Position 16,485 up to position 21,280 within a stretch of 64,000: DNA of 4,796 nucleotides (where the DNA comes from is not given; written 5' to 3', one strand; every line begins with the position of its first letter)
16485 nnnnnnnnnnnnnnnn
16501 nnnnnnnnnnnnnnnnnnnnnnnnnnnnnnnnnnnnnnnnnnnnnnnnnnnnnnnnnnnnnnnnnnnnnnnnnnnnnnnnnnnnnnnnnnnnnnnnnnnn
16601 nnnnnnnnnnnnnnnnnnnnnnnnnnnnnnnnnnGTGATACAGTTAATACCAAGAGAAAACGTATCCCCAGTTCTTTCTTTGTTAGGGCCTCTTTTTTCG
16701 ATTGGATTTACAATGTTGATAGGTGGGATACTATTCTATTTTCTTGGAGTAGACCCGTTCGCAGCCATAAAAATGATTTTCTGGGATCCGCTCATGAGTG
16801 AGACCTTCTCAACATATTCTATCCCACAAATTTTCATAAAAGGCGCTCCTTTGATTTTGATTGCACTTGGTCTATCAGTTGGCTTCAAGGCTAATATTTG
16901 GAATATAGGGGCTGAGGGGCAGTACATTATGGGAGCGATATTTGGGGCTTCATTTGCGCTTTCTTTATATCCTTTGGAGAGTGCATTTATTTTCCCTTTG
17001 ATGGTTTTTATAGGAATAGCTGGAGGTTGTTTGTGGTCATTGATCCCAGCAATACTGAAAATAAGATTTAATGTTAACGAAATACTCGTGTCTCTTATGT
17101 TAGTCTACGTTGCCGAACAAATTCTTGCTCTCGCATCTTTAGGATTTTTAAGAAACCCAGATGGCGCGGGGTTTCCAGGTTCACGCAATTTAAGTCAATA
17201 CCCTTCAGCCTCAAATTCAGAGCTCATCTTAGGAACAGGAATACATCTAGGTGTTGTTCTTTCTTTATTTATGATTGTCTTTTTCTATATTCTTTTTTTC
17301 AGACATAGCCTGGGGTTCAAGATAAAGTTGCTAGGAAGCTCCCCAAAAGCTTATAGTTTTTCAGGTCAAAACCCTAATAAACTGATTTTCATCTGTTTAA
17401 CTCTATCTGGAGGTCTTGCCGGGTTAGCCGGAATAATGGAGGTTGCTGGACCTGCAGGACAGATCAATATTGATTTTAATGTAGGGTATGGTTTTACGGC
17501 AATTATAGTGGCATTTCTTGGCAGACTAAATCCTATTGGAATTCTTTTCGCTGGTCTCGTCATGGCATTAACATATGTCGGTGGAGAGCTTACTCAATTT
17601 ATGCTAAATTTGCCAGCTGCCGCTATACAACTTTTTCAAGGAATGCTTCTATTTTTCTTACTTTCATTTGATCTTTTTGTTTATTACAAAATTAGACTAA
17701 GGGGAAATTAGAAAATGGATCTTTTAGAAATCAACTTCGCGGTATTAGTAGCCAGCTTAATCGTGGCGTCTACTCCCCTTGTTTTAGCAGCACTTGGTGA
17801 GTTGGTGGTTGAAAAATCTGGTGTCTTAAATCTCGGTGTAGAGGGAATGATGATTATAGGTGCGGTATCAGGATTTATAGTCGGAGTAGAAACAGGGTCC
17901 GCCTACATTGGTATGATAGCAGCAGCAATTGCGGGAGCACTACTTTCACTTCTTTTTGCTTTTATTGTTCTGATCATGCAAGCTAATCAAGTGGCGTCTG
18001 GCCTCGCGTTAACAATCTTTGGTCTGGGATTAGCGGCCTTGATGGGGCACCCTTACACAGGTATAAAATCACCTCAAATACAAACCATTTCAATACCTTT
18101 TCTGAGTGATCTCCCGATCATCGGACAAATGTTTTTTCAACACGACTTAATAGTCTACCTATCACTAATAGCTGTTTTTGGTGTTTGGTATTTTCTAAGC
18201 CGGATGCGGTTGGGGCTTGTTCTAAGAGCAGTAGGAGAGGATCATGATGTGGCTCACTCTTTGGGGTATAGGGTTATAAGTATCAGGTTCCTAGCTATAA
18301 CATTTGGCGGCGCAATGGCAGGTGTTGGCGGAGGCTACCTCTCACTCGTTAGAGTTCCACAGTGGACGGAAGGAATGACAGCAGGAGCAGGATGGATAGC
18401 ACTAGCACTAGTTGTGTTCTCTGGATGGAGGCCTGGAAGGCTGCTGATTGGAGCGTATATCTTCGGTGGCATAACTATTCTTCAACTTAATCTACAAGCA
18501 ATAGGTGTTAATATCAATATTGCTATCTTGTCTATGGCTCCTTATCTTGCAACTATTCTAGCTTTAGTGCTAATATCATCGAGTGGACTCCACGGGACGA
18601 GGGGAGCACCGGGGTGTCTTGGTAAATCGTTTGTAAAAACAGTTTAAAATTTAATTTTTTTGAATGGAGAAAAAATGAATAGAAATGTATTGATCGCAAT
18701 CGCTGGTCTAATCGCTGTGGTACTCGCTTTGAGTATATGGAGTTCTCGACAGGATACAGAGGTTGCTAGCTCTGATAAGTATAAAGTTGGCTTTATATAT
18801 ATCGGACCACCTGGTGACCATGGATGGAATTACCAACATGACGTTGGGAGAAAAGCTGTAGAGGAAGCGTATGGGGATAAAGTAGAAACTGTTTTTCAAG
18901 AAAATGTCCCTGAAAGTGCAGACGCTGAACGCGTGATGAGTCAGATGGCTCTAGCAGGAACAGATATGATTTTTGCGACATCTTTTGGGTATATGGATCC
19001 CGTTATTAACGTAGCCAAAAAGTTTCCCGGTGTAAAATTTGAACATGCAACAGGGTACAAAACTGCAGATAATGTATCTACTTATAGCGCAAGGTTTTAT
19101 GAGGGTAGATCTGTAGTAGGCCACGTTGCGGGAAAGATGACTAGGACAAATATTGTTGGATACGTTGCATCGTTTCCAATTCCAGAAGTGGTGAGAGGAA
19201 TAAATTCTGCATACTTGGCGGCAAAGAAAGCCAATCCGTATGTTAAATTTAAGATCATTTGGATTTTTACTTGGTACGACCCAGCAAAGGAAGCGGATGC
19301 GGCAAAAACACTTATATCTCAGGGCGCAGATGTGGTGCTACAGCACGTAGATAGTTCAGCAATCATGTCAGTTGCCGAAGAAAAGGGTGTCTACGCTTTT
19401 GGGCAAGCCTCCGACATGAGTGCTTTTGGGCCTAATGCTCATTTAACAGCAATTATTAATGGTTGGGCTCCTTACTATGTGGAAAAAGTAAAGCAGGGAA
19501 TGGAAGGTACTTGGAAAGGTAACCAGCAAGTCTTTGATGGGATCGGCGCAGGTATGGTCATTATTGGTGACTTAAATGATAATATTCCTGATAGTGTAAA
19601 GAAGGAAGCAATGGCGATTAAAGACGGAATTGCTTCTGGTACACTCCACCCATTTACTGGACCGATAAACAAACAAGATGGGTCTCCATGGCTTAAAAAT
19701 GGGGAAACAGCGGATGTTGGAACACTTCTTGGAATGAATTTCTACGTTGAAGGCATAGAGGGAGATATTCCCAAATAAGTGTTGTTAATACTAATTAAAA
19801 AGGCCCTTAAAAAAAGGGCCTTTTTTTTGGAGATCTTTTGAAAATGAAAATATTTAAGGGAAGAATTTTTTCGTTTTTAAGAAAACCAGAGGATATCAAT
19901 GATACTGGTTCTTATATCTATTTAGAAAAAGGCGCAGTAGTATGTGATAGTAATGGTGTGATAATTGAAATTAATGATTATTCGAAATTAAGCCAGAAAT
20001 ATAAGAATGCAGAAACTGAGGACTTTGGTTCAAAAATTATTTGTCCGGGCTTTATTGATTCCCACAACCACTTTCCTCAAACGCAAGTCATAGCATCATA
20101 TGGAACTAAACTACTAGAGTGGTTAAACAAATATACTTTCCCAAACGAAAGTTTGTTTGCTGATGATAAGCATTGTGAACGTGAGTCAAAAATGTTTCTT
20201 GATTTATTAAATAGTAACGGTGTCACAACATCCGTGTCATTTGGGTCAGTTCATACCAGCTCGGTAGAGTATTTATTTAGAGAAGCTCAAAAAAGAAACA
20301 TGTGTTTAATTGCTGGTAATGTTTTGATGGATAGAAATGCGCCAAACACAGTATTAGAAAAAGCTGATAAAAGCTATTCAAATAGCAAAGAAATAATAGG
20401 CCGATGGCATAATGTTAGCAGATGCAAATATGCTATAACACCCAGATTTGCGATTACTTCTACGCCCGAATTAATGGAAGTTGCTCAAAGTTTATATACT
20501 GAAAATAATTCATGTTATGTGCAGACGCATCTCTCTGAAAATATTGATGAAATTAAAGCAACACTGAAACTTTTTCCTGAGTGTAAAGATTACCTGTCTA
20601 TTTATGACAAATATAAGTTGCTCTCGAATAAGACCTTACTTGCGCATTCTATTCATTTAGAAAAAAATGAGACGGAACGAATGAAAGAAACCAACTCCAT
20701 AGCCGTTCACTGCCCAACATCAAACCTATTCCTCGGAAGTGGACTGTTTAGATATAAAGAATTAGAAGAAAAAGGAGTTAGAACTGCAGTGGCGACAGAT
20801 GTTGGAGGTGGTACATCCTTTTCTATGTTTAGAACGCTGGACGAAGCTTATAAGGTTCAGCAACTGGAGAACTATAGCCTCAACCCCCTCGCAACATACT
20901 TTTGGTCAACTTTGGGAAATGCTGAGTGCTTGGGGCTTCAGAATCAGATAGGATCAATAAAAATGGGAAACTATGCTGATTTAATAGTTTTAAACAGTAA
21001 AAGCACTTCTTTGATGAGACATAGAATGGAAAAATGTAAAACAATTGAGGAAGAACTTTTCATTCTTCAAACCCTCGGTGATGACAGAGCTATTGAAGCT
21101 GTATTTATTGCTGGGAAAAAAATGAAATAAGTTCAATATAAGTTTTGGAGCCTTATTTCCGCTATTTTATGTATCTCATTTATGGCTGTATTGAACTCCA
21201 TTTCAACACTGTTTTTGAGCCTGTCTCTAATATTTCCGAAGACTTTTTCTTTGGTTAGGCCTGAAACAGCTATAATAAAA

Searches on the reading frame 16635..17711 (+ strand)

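Call 71: search_protein_families(library=pfam, proteins=[window:16635-17711:+], max_evalue=0.00001)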
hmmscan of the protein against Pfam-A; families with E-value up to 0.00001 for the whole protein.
window:16635-17711:+ (358 aa): 1 family
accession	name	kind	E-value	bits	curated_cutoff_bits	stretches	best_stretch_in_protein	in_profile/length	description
PF02653.21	BPD_transp_2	-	8.1e-38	130.5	26.8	1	65-343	4-269/269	Branched-chain amino acid transport system / permease component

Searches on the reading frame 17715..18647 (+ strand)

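Call 71: search_protein_families(library=pfam, proteins=[window:17715-18647:+], max_evalue=0.00001)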
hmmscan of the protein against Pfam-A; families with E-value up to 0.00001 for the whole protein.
window:17715-18647:+ (310 aa): 1 family
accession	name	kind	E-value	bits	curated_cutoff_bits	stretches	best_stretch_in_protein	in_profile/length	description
PF02653.21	BPD_transp_2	-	3.9e-36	125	26.8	1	13-284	3-262/269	Branched-chain amino acid transport system / permease component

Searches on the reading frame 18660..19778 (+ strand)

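Call 71: search_protein_families(library=pfam, proteins=[window:18660-19778:+], max_evalue=0.00001)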
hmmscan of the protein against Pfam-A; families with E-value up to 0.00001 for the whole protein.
window:18660-19778:+ (372 aa): 1 family
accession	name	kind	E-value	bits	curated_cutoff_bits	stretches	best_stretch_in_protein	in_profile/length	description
PF02608.20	Bmp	-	1.2e-49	169.4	24.1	1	41-322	2-288/301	ABC transporter substrate-binding protein PnrA-like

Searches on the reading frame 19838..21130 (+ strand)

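Call 71: search_protein_families(library=pfam, proteins=[window:19838-21130:+], max_evalue=0.00001)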
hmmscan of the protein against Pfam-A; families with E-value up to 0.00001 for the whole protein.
window:19838-21130:+ (430 aa): 2 families
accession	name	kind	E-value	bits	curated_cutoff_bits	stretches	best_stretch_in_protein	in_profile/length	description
PF01979.26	Amidohydro_1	-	6.5e-49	167.4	25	1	67-427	1-343/345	Amidohydrolase family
PF07969.17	Amidohydro_3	-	1.1e-07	32.2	29.7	0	300-390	353-446/472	Amidohydrolase family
